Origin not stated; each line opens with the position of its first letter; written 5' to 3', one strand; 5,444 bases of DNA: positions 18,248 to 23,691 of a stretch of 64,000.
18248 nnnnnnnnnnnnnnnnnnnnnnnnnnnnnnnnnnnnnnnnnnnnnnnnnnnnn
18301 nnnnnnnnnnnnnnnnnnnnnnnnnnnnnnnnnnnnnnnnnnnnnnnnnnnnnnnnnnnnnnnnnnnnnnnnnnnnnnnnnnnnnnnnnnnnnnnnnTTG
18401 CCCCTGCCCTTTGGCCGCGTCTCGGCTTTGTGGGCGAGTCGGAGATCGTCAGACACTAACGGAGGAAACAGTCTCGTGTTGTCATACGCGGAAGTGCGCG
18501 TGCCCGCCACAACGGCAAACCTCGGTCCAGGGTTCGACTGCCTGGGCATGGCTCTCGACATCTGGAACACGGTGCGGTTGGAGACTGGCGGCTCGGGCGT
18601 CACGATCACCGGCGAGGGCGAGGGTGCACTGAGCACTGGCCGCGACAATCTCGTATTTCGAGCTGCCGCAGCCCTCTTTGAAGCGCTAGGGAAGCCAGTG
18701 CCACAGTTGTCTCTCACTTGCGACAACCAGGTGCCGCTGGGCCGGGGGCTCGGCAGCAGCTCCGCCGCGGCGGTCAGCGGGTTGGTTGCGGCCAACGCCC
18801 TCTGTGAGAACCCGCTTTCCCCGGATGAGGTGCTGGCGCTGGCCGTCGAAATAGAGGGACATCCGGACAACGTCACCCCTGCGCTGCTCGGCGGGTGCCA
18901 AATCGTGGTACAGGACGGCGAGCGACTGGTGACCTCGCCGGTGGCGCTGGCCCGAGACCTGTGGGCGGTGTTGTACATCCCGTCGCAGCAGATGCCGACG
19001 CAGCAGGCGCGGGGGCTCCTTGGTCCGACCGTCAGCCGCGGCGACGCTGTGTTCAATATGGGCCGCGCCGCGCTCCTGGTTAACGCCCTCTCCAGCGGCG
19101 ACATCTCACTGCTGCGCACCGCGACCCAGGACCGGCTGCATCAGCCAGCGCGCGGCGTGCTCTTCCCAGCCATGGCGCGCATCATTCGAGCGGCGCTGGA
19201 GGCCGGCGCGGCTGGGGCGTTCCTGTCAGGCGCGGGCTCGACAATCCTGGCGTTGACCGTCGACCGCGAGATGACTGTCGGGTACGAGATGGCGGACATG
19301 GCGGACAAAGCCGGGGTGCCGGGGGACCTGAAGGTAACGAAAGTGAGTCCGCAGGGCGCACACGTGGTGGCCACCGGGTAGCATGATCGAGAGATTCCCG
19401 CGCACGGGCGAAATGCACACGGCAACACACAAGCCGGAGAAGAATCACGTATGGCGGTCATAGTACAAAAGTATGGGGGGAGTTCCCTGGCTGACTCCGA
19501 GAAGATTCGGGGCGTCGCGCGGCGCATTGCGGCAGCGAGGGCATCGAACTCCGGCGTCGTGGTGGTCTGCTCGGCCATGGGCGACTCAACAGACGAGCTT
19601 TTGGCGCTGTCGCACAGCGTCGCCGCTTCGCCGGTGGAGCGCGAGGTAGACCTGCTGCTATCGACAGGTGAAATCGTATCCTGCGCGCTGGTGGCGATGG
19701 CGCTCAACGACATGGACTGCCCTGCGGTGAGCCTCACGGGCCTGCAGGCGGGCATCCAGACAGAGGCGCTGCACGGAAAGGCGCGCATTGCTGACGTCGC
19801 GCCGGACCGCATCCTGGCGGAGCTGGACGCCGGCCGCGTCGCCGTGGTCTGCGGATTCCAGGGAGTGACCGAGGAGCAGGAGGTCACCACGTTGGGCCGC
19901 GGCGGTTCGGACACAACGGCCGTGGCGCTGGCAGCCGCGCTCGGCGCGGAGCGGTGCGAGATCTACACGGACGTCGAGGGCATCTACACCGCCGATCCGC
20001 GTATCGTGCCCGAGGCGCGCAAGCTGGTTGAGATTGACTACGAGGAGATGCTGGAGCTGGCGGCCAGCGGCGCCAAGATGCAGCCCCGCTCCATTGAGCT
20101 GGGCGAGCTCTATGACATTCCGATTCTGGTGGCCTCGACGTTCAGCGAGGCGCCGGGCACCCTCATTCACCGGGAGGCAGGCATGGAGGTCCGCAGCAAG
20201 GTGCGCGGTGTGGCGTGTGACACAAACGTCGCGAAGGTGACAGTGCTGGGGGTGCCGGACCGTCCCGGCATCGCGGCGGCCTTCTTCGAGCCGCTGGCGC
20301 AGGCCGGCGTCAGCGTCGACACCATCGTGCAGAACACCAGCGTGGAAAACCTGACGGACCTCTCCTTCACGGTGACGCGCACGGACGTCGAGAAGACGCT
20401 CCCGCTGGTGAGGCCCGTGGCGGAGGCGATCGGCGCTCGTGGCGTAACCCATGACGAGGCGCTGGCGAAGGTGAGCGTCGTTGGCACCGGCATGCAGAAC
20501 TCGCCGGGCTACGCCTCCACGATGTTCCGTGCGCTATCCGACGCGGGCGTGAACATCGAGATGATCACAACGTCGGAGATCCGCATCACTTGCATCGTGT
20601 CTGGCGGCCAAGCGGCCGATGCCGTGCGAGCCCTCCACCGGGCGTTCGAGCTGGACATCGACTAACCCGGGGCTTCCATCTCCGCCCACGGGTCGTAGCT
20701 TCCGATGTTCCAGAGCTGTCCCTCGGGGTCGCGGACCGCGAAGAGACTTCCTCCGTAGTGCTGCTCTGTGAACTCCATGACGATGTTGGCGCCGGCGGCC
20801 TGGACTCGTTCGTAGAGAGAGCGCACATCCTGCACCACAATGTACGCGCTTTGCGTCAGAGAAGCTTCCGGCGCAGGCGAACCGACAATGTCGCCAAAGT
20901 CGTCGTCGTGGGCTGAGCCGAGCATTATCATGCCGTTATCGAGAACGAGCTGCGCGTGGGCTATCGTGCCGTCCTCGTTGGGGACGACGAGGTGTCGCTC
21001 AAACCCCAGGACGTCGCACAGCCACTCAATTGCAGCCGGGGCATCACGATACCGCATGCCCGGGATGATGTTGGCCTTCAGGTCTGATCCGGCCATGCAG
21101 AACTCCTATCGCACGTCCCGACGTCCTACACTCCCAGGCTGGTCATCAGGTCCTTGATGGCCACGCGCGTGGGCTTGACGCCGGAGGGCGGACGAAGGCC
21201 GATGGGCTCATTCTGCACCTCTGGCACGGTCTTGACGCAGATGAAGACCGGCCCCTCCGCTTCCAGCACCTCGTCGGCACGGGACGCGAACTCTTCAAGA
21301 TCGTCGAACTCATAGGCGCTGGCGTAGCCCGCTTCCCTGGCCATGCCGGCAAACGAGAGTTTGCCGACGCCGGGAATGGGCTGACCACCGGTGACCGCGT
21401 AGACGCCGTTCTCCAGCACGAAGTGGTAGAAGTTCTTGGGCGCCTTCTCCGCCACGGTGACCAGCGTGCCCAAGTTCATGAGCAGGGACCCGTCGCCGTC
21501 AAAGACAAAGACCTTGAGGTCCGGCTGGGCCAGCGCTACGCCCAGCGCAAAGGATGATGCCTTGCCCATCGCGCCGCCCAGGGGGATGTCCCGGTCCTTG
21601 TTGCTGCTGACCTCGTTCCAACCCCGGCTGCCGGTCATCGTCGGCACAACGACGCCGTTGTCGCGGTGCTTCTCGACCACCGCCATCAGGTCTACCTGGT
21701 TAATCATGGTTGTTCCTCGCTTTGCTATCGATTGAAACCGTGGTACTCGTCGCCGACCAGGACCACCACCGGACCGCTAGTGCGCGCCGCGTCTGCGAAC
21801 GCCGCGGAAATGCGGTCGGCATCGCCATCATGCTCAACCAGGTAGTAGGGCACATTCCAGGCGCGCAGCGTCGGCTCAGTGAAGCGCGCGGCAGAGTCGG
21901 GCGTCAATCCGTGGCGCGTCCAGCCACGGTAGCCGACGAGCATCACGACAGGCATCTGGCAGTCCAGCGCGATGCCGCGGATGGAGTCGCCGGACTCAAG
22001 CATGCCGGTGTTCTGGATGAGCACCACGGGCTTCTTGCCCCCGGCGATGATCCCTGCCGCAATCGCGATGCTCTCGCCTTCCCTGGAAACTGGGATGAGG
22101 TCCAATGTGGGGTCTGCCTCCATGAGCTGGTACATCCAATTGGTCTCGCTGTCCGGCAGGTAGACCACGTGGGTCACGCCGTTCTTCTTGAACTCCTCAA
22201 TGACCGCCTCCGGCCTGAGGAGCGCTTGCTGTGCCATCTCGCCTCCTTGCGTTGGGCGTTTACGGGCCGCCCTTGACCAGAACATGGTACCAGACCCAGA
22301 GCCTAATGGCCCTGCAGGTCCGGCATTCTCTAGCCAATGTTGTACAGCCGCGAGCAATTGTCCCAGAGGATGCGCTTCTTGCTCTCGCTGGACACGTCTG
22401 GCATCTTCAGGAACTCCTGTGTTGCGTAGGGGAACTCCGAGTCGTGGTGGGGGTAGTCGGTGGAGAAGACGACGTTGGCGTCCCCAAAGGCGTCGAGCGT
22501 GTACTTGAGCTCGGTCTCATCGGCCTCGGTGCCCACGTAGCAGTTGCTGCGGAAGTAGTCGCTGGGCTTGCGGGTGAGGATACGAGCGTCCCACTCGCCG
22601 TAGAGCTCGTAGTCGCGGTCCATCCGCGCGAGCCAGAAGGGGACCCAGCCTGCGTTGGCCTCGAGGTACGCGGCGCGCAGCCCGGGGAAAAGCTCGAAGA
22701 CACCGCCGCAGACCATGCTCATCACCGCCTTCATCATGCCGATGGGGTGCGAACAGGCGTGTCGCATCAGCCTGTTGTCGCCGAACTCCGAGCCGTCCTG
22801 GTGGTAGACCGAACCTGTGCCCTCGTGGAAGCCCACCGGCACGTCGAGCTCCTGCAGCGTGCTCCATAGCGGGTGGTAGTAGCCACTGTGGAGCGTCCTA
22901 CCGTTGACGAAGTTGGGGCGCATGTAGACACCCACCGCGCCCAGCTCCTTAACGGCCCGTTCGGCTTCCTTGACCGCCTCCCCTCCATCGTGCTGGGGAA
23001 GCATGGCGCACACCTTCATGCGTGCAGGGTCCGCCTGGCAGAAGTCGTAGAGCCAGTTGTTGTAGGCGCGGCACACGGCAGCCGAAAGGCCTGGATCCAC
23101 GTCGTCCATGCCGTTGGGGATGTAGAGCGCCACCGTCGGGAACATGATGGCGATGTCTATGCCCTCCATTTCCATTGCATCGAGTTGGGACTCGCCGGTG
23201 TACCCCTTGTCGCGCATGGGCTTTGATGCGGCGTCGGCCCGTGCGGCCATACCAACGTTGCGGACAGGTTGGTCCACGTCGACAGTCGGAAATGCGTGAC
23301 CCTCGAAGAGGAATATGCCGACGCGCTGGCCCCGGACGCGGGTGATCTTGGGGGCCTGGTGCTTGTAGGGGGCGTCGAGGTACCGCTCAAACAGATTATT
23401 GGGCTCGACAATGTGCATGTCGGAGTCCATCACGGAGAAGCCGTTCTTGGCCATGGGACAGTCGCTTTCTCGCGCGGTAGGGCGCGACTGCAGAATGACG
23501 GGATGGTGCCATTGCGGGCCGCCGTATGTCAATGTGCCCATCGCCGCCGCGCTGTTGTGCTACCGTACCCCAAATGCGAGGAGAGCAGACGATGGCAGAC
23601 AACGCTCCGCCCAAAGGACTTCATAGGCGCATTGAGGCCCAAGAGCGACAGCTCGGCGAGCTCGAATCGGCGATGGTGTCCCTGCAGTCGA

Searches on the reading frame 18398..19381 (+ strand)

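Call 89: search_protein_families(library=pfam, proteins=[window:18398-19381:+], max_evalue=0.00001)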
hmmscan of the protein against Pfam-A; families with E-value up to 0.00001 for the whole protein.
window:18398-19381:+ (327 aa): 2 families
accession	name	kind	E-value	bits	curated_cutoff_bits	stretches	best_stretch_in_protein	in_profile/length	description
PF00288.32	GHMP_kinases_N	-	3.2e-21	75.8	22.3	1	84-166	1-87/87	GHMP kinases N terminal domain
PF08544.19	GHMP_kinases_C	-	9.3e-11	42.4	21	1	230-287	4-66/85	GHMP kinases C terminal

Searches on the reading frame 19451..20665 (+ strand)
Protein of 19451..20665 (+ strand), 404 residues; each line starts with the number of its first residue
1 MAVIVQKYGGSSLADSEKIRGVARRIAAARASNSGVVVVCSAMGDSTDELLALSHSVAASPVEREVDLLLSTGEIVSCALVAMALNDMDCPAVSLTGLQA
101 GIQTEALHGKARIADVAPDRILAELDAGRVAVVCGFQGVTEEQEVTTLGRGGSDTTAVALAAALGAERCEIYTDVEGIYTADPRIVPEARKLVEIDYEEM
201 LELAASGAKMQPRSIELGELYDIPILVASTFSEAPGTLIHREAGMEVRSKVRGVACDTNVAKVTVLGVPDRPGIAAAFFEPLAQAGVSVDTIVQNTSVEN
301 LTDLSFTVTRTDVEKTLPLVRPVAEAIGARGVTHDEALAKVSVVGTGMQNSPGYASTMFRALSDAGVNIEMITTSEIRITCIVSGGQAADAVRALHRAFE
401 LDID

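Call 89: search_protein_families(library=pfam, proteins=[window:19451-20665:+], max_evalue=0.00001)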
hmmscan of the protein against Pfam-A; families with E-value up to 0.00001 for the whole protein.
window:19451-20665:+ (404 aa): 4 families
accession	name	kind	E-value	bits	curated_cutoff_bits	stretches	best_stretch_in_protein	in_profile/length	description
PF00696.33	AA_kinase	-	1.2e-49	169.6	24.9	1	3-228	2-233/234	Amino acid kinase family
PF22468.2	ACT_9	-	8.2e-35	118.8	27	2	341-399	1-61/61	ACT domain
PF13840.12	ACT_7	-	9.3e-21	73.9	27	1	335-397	3-65/65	ACT domain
PF01842.31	ACT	-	7.8e-19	67.6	27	2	265-317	4-58/66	ACT domain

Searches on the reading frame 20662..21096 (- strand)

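Call 89: search_protein_families(library=pfam, proteins=[window:20662-21096:-], max_evalue=0.00001)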
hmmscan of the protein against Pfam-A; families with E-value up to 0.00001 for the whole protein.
window:20662-21096:- (144 aa): 1 family
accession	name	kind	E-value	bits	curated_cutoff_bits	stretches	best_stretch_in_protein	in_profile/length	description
PF00903.31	Glyoxalase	-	2.4e-14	54.2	20.6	1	14-131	7-121/121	Glyoxalase/Bleomycin resistance protein/Dioxygenase superfamily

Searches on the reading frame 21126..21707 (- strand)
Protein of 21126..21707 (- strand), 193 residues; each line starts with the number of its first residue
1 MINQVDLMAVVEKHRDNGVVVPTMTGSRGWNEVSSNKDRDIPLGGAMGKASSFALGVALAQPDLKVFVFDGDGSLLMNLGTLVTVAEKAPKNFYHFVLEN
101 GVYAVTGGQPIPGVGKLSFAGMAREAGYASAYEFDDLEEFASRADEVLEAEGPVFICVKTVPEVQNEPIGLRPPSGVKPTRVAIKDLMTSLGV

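Call 89: search_protein_families(library=pfam, proteins=[window:21126-21707:-], max_evalue=0.00001)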
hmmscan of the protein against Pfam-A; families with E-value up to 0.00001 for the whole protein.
window:21126-21707:- (193 aa): 1 family
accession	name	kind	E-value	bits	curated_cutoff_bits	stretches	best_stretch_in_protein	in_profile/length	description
PF02775.26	TPP_enzyme_C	-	1e-17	64.8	21.9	1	45-157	28-150/151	Thiamine pyrophosphate enzyme, C-terminal TPP binding domain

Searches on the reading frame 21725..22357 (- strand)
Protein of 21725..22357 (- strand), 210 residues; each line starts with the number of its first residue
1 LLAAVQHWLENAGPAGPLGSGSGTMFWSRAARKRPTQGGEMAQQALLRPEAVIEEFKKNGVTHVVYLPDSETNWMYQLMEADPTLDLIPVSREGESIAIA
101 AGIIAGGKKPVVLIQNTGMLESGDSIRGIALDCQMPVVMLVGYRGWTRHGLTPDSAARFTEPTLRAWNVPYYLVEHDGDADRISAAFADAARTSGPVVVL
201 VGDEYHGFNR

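Call 89: search_protein_families(library=pfam, proteins=[window:21725-22357:-], max_evalue=0.00001)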
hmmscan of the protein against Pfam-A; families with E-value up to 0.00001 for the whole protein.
window:21725-22357:- (210 aa): 1 family
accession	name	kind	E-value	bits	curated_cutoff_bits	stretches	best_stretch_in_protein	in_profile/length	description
PF02776.23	TPP_enzyme_N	-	4e-09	36.7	26.8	1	50-144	5-100/119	Thiamine pyrophosphate enzyme, N-terminal TPP binding domain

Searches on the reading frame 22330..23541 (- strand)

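Call 89: search_protein_families(library=pfam, proteins=[window:22330-23541:-], max_evalue=0.00001)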
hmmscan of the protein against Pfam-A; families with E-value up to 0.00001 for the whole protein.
window:22330-23541:- (403 aa): 1 family
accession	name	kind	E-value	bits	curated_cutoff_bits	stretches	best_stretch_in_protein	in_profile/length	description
PF04909.20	Amidohydro_2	-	1.6e-33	117.1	26.4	1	87-401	11-288/289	Amidohydrolase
